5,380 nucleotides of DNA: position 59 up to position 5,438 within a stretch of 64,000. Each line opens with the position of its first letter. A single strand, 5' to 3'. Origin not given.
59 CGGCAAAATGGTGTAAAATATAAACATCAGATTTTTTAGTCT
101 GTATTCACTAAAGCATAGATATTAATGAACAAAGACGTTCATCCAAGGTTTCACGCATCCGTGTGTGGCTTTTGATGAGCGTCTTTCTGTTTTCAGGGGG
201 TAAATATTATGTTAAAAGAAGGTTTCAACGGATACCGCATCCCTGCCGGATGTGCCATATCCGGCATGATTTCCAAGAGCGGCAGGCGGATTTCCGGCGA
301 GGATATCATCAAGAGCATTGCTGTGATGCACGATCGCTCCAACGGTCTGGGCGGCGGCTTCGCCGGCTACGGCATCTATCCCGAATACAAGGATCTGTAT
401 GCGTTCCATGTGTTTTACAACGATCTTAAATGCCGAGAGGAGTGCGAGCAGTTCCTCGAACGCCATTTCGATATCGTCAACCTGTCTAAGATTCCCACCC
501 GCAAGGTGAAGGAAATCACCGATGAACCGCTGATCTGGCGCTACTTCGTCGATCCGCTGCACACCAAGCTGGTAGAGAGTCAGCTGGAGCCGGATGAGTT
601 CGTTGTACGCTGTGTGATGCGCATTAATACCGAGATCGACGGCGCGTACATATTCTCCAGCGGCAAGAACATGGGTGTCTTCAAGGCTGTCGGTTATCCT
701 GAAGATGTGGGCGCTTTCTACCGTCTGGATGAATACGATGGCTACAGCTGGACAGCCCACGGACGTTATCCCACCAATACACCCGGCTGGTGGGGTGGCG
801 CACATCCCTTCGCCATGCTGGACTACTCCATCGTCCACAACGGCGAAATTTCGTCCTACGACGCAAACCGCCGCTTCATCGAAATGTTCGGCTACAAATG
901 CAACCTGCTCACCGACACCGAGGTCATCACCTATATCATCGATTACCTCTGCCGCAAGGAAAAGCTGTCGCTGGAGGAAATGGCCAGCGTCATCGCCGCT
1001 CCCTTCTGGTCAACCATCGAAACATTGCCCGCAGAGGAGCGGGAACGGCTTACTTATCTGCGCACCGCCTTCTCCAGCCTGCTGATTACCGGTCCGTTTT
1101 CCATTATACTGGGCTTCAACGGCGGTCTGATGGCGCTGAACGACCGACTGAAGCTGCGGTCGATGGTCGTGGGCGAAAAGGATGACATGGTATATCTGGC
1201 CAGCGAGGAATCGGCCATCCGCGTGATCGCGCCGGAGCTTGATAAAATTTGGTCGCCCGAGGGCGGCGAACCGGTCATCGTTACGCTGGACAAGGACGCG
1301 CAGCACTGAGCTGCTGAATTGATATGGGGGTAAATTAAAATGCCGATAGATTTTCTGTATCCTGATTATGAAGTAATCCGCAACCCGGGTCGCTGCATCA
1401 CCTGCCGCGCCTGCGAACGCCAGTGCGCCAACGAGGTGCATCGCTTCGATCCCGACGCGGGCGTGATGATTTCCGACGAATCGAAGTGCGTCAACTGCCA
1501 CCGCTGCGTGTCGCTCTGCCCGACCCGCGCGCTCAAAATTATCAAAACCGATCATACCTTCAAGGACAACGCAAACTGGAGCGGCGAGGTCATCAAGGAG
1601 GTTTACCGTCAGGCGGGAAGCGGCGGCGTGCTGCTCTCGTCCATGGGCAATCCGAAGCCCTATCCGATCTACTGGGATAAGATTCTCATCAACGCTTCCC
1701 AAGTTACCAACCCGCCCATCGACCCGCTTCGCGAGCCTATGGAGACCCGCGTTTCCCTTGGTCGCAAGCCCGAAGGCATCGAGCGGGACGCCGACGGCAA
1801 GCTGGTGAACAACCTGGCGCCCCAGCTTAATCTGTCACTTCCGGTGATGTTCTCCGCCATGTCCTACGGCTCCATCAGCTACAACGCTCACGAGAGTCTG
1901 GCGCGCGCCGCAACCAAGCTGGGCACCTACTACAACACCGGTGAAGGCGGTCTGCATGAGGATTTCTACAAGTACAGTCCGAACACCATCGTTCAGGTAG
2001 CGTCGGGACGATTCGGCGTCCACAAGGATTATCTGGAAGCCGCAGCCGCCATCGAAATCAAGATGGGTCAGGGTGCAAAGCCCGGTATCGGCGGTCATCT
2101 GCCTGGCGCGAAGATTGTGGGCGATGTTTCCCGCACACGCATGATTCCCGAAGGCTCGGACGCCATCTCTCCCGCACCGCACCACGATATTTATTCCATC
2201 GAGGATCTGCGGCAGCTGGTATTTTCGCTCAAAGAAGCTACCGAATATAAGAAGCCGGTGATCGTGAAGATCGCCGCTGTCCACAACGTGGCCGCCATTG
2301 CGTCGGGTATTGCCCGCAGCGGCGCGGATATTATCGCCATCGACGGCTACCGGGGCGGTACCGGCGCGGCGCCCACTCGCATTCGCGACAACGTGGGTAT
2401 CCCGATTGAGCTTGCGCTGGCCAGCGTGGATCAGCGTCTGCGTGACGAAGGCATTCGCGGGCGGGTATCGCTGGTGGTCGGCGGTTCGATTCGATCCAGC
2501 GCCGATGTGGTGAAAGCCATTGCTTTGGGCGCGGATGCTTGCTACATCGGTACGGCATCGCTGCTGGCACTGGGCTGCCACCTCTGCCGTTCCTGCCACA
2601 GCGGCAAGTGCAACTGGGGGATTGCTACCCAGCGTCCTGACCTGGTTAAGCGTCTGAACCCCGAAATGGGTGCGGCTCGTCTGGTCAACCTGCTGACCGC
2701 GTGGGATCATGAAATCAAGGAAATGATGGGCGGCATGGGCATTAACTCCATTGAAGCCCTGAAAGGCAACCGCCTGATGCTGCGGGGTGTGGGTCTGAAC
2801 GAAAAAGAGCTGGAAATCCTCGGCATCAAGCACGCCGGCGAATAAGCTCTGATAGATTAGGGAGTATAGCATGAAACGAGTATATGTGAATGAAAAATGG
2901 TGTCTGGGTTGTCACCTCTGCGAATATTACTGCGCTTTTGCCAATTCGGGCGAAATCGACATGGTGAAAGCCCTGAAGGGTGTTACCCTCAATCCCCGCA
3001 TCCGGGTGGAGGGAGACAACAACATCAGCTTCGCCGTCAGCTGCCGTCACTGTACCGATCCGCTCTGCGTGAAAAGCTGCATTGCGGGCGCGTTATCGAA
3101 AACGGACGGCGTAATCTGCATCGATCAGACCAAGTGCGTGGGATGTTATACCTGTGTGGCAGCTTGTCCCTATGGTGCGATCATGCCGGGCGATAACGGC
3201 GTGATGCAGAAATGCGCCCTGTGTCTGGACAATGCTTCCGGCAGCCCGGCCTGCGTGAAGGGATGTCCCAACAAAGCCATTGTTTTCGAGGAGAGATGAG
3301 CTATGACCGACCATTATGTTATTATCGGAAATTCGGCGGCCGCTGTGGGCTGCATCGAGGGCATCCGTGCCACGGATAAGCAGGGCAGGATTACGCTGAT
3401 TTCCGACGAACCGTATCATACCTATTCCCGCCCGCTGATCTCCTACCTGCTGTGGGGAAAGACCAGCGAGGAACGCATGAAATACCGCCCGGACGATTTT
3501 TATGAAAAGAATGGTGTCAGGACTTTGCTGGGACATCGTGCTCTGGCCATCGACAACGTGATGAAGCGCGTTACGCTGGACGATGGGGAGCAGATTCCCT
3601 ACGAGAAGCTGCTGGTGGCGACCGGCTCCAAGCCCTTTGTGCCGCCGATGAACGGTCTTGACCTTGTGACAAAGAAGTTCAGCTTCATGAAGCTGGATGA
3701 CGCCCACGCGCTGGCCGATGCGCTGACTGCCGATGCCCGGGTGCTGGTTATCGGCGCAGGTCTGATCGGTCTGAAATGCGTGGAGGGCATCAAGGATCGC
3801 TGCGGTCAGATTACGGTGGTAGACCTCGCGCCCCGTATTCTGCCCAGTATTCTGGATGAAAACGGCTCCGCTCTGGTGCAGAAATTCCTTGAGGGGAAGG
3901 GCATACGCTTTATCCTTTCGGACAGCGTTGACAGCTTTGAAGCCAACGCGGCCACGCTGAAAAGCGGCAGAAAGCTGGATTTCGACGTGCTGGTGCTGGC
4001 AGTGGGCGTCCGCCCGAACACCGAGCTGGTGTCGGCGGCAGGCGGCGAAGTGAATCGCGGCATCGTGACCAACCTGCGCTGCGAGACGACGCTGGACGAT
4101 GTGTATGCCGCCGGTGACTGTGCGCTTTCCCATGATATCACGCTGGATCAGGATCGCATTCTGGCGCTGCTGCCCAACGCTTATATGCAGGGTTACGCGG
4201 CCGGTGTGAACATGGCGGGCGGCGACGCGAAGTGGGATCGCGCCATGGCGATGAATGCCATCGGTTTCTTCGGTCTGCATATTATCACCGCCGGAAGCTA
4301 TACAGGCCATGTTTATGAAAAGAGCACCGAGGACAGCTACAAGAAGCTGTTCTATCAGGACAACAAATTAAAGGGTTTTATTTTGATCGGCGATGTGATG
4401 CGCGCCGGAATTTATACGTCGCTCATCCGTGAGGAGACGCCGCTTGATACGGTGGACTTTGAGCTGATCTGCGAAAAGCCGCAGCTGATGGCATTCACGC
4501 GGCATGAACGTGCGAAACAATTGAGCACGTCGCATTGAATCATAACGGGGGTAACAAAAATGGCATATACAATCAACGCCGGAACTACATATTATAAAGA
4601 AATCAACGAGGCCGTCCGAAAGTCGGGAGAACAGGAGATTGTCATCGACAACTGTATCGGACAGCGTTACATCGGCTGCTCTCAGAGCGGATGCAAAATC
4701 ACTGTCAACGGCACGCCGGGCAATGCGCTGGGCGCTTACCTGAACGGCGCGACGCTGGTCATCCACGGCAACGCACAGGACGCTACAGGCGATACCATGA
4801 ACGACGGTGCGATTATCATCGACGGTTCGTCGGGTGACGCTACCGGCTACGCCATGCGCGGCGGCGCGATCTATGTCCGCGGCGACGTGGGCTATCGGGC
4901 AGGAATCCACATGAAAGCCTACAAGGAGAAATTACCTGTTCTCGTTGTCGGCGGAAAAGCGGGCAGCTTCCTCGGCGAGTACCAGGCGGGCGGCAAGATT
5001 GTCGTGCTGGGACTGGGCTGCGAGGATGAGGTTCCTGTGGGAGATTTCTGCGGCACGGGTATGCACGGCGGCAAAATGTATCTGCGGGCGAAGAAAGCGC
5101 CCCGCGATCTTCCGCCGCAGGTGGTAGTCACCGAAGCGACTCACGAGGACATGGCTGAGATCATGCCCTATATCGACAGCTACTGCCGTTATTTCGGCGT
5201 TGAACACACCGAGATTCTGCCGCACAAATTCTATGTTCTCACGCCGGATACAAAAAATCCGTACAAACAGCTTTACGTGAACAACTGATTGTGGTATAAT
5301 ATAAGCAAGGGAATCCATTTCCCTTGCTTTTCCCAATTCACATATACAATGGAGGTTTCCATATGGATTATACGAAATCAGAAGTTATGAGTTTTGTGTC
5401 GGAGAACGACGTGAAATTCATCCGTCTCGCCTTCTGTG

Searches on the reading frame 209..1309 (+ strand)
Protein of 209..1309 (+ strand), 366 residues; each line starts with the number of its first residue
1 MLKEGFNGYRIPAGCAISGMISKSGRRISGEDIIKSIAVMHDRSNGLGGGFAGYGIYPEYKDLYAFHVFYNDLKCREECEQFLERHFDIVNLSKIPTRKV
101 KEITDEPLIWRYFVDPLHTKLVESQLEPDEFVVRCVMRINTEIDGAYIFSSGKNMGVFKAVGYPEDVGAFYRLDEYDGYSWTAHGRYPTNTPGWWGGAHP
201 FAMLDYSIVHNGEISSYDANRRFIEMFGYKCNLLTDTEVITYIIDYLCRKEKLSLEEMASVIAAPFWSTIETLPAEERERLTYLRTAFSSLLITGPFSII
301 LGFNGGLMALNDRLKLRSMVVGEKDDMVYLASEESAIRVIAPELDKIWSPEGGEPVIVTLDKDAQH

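Call 7: search_protein_families(library=pfam, proteins=[window:209-1309:+])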
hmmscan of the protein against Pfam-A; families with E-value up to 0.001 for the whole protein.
window:209-1309:+ (366 aa): 3 families
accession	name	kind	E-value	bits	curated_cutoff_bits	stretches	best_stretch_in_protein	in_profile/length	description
PF00310.26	GATase_2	-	7.8e-11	41.8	19.9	1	102-226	121-247/420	Glutamine amidotransferases class-II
PF13522.11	GATase_6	-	1.5e-06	28.7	27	1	183-261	15-94/130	Glutamine amidotransferase domain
PF13537.11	GATase_7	-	1e-05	26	25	0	198-246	13-64/123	Glutamine amidotransferase domain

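Call 8: find_homologous_proteins(query=window:209-1309:+, max_evalue=1e-20)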
Query window:209-1309:+ (366 aa): 8000 proteins with E <= 1e-20 among 8000 candidates; the best 120 are listed.
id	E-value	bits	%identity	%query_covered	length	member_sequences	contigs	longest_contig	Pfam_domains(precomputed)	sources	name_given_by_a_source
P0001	3.0e-251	851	100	100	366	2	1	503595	PF13522.12,PF00310.27,PF13537.12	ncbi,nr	ncbi:MAG: glutamine amidotransferase family protein [Clostridia bacterium]|nr:glutamine amidotransfe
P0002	3.2e-206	703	83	97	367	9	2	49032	PF13522.12,PF00310.27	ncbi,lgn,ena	-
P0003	3.4e-205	699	84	96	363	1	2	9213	PF13522.12,PF00310.27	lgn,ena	-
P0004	3.8e-205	699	83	98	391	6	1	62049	PF13522.12,PF00310.27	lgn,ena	-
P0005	4.5e-205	699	82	99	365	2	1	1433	PF13522.12,PF00310.27,PF13537.12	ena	-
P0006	9.3e-205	698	83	96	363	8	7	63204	PF13522.12,PF00310.27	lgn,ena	-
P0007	1.3e-204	697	82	98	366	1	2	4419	PF00310.27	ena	-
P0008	4.6e-204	696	83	96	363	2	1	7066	PF13522.12,PF00310.27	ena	-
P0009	6.8e-204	695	81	99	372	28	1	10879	PF13522.12,PF00310.27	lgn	-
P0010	1.1e-202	691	80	99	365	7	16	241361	PF13522.12,PF00310.27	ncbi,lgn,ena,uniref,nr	ncbi:class II glutamine amidotransferase [Yeguia hominis]|uniref:Glutamine amidotransferase family p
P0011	1.4e-202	691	80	99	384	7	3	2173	PF13522.12,PF00310.27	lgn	-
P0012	2.6e-202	690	81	97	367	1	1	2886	PF13522.12,PF00310.27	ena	-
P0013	2.8e-202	690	81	97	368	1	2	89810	PF13522.12,PF00310.27,PF13537.12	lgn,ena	-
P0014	4.5e-202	689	82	97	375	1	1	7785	PF13522.12,PF00310.27,PF13537.12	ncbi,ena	-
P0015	4.7e-202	689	73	97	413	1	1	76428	PF13522.12,PF00310.27,PF13537.12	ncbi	-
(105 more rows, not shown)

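Call 11: find_related_loci(query=window:209-1309:+, collection=genome_contigs, flank=9000)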
Query window:209-1309:+ (366 aa) in genome_contigs; peptide patterns used: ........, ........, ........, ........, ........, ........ (x = any residue, [..] = any of these).
552 stretches matched a pattern; 532 encode a relative of the query (tblastn E <= 1e-3); the best 80 are kept; 80 distinct loci.
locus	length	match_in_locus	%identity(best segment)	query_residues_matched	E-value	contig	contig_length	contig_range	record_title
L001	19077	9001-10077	79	1-361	0e+0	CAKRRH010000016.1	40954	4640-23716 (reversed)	MAG: uncultured Eubacteriales bacterium isolate REFINED_METABAT215_TOP10_CONTIGS_1500_ASSEMBLY_K77_MERGED__Hadza_MoBio_h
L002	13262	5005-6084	83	2-361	0e+0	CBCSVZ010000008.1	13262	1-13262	MAG TPA_asm: uncultured Oscillospiraceae bacterium isolate SRR20550171_metabat2_107 genome assembly, contig: ERZ24911472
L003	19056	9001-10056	83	10-361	0e+0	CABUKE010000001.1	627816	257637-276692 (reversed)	MAG TPA_asm: uncultured Clostridiales bacterium isolate MGYG-HGUT-04085 genome assembly, contig: GUT_GENOME255980_1, who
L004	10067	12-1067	83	10-361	0e+0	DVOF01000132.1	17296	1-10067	MAG TPA_asm: Candidatus Aphodoplasma excrementigallinarum isolate 4920 USAMLcec10__C105701_L17296_SRR5282096, whole geno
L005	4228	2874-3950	78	1-361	0e+0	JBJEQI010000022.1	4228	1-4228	MAG: Acutalibacteraceae bacterium isolate SARD08_bin.044 NODE_11491_length_4228_cov_5.522406, whole genome shotgun seque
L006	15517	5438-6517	76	1-362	0e+0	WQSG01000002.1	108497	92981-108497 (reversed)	MAG: Defluviitaleaceae bacterium isolate Co191P1bin81 JGI24694J35173_10000030, whole genome shotgun sequence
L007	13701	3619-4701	81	3-366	0e+0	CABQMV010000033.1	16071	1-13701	MAG TPA_asm: uncultured Ruminococcaceae bacterium isolate MGYG-HGUT-00728 genome assembly, contig: GUT_GENOME025996_33,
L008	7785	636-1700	82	10-364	0e+0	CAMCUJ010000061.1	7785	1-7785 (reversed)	MAG: uncultured Clostridia bacterium isolate SRR17382095_bin.7_metaWRAP_v1.3_MAG genome assembly, contig: ERZ10544663.48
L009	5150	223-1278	82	10-361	0e+0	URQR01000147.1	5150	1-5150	uncultured Clostridiales bacterium isolate UMGS1253 genome assembly, contig: NODE_7945_length_5150_cov_3.469742, whole g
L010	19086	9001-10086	80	1-362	0e+0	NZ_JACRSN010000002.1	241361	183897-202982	Yeguia hominis strain NSJ-40 M1_ctg002, whole genome shotgun sequence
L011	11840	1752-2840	77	1-365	0e+0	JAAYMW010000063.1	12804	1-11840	MAG: Candidatus Epulonipiscium sp. isolate AS20ysBPTH_51 44805_AS20, whole genome shotgun sequence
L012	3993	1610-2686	76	1-361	0e+0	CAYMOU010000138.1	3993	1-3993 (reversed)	MAG TPA_asm: uncultured Defluviitaleaceae bacterium isolate SRP242652_co2_38 genome assembly, contig: NODE_22937_length_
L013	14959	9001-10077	79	1-361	0e+0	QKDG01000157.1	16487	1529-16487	MAG: Clostridia bacterium isolate SZUA-444 scaffold_10376, whole genome shotgun sequence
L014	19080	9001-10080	77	1-362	0e+0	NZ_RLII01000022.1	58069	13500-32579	Acetivibrio mesophilus strain N2K1 seq22, whole genome shotgun sequence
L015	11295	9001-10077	76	1-361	0e+0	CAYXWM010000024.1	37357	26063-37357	MAG TPA_asm: uncultured Defluviitaleaceae bacterium isolate SRP242652_co2_103 genome assembly, contig: NODE_1293_length_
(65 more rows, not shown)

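Call 54: search_protein_families(library=ncbifam, proteins=[window:209-1309:+], max_evalue=0.001)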
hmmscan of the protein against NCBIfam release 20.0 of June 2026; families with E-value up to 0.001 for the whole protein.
window:209-1309:+ (366 aa): 5 families
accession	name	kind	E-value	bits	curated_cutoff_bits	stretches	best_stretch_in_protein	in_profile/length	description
TIGR01134.1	purF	equivalog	1.8e-10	40.8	350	1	152-342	38-204/432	amidophosphoribosyltransferase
NF001484.0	PRK00331.1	subfamily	1.3e-08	33.7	381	1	151-260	38-149/601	isomerizing glutamine--fructose-6-phosphate transaminase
NF008730.0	PRK11750.1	equivalog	5.4e-08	30.6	1047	1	104-246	135-278/1490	glutamate synthase large subunit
TIGR01135.1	glmS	equivalog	8.5e-08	31.1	418.05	1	153-262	39-150/607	glutamine--fructose-6-phosphate transaminase (isomerizing)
TIGR01536.1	asn_synth_AEB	equivalog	0.0001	21.4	267.1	1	199-338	63-167/517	asparagine synthase (glutamine-hydrolyzing)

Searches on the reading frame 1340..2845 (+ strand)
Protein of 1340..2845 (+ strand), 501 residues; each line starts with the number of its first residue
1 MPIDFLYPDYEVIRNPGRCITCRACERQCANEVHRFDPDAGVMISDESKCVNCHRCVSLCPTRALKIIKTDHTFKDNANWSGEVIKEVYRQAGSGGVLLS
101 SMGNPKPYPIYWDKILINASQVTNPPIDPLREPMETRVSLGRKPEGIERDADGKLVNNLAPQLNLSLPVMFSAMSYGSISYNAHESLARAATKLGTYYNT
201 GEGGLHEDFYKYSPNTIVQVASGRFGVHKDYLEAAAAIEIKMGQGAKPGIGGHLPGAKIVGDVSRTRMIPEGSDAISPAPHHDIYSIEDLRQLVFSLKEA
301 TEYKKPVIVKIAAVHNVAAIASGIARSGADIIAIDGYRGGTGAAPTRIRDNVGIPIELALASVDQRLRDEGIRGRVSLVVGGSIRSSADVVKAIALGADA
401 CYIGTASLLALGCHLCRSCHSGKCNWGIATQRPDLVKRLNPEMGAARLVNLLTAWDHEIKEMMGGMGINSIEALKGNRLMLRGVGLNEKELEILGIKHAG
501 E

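Call 7: search_protein_families(library=pfam, proteins=[window:1340-2845:+])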
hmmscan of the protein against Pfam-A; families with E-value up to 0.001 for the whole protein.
window:1340-2845:+ (501 aa): 10 families
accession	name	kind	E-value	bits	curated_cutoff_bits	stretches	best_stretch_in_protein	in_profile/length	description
PF01645.23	Glu_synthase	-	9.5e-142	473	20.4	1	108-469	3-369/369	Conserved region in glutamate synthase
PF04898.20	Glu_syn_central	-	3.7e-14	53.2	22.8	2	313-480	134-271/277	Glutamate synthase central domain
PF01070.24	FMN_dh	-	1.4e-09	37.9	24.9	1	372-413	270-311/350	FMN-dependent dehydrogenase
PF12838.12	Fer4_7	-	7.6e-08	33.1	27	1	18-64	1-52/52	4Fe-4S dicluster domain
PF13187.11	Fer4_9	-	1.3e-06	28.7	27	1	18-64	1-51/52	4Fe-4S dicluster domain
PF00037.32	Fer4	-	1.6e-06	28.1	21.1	1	46-66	4-24/24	4Fe-4S binding domain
PF00478.31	IMPDH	-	3.2e-06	26.8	25.6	1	318-405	156-237/345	IMP dehydrogenase / GMP reductase domain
PF13237.11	Fer4_10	-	3.1e-05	24.2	25.5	0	12-61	2-53/53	4Fe-4S dicluster domain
PF14697.11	Fer4_21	-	6.8e-05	23.4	35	1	18-64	7-56/59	4Fe-4S dicluster domain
PF12797.12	Fer4_2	-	0.00043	20.5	24.5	1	42-62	2-22/22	4Fe-4S binding domain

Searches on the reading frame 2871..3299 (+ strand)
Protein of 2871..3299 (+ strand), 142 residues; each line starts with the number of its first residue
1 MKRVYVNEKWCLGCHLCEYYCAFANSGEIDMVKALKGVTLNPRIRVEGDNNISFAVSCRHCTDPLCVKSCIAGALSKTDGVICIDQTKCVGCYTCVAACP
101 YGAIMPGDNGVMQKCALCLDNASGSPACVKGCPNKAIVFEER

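Call 7: search_protein_families(library=pfam, proteins=[window:2871-3299:+])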
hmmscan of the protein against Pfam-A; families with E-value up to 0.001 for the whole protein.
window:2871-3299:+ (142 aa): 11 families
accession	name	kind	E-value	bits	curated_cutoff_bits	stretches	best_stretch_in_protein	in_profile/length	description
PF13247.11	Fer4_11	-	3.8e-16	59.5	26.2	1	54-142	6-100/100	4Fe-4S dicluster domain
PF12838.12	Fer4_7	-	9.5e-10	39.2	27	1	57-103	1-52/52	4Fe-4S dicluster domain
PF12837.12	Fer4_6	-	2.6e-09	37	25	1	84-104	4-24/24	4Fe-4S binding domain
PF13187.11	Fer4_9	-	3.4e-09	37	27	2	58-104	2-52/52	4Fe-4S dicluster domain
PF00037.32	Fer4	-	2.3e-07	30.8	21.1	1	83-104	2-23/24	4Fe-4S binding domain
PF12797.12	Fer4_2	-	2.9e-07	30.4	24.5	1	81-101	2-22/22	4Fe-4S binding domain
PF13484.11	Fer4_16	-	0.00011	23.4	30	0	88-115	1-27/66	4Fe-4S double cluster binding domain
PF12798.12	Fer4_3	-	0.00038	21.5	27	0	89-103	1-15/15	4Fe-4S binding domain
PF13237.11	Fer4_10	-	0.0005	20.4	25.5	0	83-133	3-53/53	4Fe-4S dicluster domain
PF12800.12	Fer4_4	-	0.00073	20.1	24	0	87-102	2-17/17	4Fe-4S binding domain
PF25160.1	LdpA_Fe-S-bd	-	0.00076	19.6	27.6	0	60-105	4-44/49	LdpA Fe-S cluster-binding domain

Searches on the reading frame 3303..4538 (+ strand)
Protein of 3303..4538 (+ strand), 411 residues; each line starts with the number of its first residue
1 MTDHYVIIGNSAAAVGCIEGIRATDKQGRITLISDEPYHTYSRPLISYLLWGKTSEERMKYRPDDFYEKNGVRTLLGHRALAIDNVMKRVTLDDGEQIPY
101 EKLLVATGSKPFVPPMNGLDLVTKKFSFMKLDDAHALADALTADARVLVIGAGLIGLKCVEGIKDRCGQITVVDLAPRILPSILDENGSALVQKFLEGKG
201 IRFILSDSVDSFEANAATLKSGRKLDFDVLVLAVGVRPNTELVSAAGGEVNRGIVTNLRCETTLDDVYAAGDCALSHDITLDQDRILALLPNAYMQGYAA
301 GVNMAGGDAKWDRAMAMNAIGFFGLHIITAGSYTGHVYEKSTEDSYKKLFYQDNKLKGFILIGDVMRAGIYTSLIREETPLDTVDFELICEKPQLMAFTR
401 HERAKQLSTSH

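Call 7: search_protein_families(library=pfam, proteins=[window:3303-4538:+])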
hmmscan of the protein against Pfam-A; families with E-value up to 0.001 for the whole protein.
window:3303-4538:+ (411 aa): 3 families
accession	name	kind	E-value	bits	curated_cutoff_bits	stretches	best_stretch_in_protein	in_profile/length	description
PF07992.20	Pyr_redox_2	-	1.9e-55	188.8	26.1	1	4-297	2-291/291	Pyridine nucleotide-disulphide oxidoreductase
PF00070.33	Pyr_redox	-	4.8e-14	53.1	22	1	146-218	1-72/82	Pyridine nucleotide-disulphide oxidoreductase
PF18267.7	Rubredoxin_C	-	1e-07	32.2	25.9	1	333-379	24-70/70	Rubredoxin NAD+ reductase C-terminal domain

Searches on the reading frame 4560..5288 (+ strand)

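Call 7: search_protein_families(library=pfam, proteins=[window:4560-5288:+])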
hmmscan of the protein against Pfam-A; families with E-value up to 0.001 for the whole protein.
window:4560-5288:+ (242 aa): 1 family
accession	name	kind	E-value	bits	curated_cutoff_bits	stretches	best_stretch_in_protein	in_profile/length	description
PF01493.24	GXGXG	-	7.7e-31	107.5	32.5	1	13-192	4-181/190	GXGXG motif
